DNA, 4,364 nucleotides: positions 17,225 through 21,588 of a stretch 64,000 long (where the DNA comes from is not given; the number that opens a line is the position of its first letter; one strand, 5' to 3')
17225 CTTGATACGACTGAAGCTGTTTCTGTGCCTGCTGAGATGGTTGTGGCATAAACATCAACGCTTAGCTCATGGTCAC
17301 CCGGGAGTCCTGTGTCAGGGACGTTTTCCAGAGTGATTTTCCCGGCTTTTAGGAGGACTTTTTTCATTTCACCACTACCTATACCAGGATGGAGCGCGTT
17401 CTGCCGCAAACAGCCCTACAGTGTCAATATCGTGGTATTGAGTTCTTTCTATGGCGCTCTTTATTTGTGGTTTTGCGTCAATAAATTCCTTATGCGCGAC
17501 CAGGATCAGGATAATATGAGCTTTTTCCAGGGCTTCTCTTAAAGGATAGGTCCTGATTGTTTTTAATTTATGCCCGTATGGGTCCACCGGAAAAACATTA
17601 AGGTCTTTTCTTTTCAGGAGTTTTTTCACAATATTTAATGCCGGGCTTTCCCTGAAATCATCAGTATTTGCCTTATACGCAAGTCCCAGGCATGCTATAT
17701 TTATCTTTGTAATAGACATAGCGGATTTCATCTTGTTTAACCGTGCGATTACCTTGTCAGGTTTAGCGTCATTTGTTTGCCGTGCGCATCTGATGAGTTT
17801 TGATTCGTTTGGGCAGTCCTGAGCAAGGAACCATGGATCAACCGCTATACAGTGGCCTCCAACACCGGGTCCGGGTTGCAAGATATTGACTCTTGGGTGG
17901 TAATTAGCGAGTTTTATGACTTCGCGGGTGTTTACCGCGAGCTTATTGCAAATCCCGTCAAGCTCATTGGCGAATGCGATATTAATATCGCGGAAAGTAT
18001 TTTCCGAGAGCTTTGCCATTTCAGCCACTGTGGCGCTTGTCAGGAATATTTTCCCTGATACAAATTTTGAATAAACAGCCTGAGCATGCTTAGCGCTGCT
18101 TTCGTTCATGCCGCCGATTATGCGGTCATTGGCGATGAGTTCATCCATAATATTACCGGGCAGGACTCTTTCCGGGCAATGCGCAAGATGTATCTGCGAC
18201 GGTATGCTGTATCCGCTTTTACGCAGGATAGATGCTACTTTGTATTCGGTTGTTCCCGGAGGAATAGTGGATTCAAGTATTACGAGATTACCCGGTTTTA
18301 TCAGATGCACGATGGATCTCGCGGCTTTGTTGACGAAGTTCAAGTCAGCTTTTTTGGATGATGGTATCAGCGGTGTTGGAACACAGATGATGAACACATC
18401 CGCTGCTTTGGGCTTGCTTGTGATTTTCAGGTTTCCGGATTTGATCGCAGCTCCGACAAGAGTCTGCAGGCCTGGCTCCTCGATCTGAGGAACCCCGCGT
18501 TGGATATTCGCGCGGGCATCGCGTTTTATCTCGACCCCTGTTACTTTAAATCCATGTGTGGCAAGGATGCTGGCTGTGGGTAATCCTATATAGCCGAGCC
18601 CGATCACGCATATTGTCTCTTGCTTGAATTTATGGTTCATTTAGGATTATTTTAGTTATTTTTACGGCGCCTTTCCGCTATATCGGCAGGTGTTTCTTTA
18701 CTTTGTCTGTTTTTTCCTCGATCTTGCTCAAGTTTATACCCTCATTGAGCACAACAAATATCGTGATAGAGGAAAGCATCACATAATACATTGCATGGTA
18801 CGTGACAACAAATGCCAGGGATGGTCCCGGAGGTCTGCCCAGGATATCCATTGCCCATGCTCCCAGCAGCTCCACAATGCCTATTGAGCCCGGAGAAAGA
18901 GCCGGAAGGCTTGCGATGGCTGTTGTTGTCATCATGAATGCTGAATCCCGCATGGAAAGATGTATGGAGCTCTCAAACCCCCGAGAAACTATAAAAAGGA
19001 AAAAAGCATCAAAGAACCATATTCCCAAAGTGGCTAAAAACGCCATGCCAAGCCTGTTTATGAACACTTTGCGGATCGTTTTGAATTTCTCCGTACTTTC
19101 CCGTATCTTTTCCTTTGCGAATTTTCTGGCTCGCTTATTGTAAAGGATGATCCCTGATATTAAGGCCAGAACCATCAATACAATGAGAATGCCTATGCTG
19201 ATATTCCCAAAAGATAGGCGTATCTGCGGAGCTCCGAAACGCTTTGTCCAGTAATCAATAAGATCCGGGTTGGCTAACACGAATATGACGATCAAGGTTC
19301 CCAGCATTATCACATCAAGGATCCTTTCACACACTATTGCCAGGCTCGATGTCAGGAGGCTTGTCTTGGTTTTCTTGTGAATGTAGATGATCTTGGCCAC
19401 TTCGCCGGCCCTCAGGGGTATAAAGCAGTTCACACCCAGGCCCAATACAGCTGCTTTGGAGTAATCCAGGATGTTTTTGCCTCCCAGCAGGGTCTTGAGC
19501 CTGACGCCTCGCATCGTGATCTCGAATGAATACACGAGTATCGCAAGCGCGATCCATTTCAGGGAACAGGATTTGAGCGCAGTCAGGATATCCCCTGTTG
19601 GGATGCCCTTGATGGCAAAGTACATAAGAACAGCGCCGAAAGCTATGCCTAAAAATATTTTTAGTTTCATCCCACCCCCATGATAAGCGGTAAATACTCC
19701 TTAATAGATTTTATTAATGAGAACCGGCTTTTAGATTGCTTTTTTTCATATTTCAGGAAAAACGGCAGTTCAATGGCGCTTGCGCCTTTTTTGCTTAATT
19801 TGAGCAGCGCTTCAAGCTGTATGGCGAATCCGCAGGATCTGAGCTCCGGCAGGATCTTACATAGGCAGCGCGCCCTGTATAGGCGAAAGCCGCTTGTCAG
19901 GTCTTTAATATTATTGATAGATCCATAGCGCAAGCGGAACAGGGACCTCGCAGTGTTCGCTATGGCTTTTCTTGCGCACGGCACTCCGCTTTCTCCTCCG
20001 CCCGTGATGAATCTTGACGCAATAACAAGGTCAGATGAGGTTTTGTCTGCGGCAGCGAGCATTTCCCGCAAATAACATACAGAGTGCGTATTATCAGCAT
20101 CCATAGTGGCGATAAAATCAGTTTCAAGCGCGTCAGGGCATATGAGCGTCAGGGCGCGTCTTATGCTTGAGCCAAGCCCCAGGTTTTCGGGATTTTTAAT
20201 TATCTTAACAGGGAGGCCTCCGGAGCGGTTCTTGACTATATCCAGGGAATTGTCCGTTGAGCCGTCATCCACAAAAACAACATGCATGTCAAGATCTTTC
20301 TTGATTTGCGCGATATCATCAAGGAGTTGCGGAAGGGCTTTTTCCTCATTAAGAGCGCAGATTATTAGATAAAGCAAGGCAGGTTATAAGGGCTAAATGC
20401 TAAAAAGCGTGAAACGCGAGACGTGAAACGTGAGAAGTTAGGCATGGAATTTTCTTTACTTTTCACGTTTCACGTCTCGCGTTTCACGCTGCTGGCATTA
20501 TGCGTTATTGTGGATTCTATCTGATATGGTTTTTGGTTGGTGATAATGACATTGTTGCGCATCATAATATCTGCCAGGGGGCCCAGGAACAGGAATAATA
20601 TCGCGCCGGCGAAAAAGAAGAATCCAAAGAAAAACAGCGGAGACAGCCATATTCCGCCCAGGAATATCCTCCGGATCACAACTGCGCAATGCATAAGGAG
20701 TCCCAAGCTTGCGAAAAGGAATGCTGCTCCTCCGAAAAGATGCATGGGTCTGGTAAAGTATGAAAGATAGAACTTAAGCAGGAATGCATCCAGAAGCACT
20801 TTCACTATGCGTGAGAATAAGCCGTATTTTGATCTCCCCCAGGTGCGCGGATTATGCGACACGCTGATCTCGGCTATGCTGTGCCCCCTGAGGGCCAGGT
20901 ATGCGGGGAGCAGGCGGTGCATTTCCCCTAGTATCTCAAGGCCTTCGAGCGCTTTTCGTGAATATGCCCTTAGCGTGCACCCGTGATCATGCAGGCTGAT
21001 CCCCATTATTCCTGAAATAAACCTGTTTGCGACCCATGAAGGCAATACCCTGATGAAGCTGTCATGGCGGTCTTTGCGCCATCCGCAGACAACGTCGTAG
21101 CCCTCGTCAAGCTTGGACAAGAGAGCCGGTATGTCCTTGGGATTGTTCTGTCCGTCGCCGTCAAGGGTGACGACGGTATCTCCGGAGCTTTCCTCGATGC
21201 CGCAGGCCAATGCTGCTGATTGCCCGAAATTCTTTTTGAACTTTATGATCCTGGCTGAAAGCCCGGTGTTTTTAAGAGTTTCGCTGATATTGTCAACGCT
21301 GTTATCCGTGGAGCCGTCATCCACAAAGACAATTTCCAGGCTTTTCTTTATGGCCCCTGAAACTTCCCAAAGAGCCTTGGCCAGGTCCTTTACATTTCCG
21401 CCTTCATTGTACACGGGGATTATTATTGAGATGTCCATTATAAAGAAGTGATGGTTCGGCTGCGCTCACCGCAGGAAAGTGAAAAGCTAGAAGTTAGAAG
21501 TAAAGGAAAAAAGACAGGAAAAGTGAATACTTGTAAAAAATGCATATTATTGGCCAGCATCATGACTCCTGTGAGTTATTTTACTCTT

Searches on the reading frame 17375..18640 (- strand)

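Call 78: search_protein_families(library=pfam, proteins=[window:17375-18640:-], max_evalue=0.00001)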
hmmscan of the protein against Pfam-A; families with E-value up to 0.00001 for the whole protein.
window:17375-18640:- (421 aa): 3 families
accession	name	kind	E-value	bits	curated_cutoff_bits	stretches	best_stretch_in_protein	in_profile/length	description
PF03721.20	UDPG_MGDP_dh_N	-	1.7e-51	174.9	27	1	9-184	2-181/187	UDP-glucose/GDP-mannose dehydrogenase family, NAD binding domain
PF00984.24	UDPG_MGDP_dh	-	1.6e-26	92.6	25.4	1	205-291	2-93/94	UDP-glucose/GDP-mannose dehydrogenase family, central domain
PF03720.21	UDPG_MGDP_dh_C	-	5.2e-17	62.5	30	1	316-397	1-89/103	UDP-glucose/GDP-mannose dehydrogenase family, UDP binding domain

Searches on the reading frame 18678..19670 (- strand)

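Call 78: search_protein_families(library=pfam, proteins=[window:18678-19670:-], max_evalue=0.00001)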
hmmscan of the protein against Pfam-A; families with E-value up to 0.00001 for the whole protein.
window:18678-19670:- (330 aa): 1 family
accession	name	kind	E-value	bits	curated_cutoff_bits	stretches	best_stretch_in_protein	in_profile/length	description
PF03706.18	LPG_synthase_TM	-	3.1e-34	119.3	33.4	1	5-299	1-298/302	Lysylphosphatidylglycerol synthase TM region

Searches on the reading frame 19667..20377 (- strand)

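Call 78: search_protein_families(library=pfam, proteins=[window:19667-20377:-], max_evalue=0.00001)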
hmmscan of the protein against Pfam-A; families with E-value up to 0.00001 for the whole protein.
window:19667-20377:- (236 aa): 2 families
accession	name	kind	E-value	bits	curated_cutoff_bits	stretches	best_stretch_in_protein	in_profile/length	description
PF00535.33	Glycos_transf_2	-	6.1e-24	85.3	23.3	1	4-170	2-162/168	Glycosyl transferase family 2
PF13641.12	Glyco_tranf_2_3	-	1.3e-06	29.1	27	1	2-113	3-113/230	Glycosyltransferase like family 2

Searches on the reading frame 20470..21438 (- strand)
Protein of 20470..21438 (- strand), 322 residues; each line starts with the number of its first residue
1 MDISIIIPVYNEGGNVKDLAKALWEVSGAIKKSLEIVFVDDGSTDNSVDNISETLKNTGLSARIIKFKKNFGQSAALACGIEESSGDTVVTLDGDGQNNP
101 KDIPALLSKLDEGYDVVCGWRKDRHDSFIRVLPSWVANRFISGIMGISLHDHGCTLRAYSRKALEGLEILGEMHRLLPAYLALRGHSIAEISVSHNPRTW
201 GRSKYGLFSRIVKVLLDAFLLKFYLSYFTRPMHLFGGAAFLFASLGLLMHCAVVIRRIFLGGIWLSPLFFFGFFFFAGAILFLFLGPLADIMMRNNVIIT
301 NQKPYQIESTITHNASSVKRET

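Call 78: search_protein_families(library=pfam, proteins=[window:20470-21438:-], max_evalue=0.00001)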
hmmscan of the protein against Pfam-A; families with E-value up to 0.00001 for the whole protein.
window:20470-21438:- (322 aa): 2 families
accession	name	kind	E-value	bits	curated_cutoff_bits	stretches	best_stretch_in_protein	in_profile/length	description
PF00535.33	Glycos_transf_2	-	1.1e-30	107.3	23.3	1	4-165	1-165/168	Glycosyl transferase family 2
PF10111.15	Glyco_tranf_2_2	-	6e-06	26.4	27.3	1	4-103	1-99/276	Glycosyltransferase like family 2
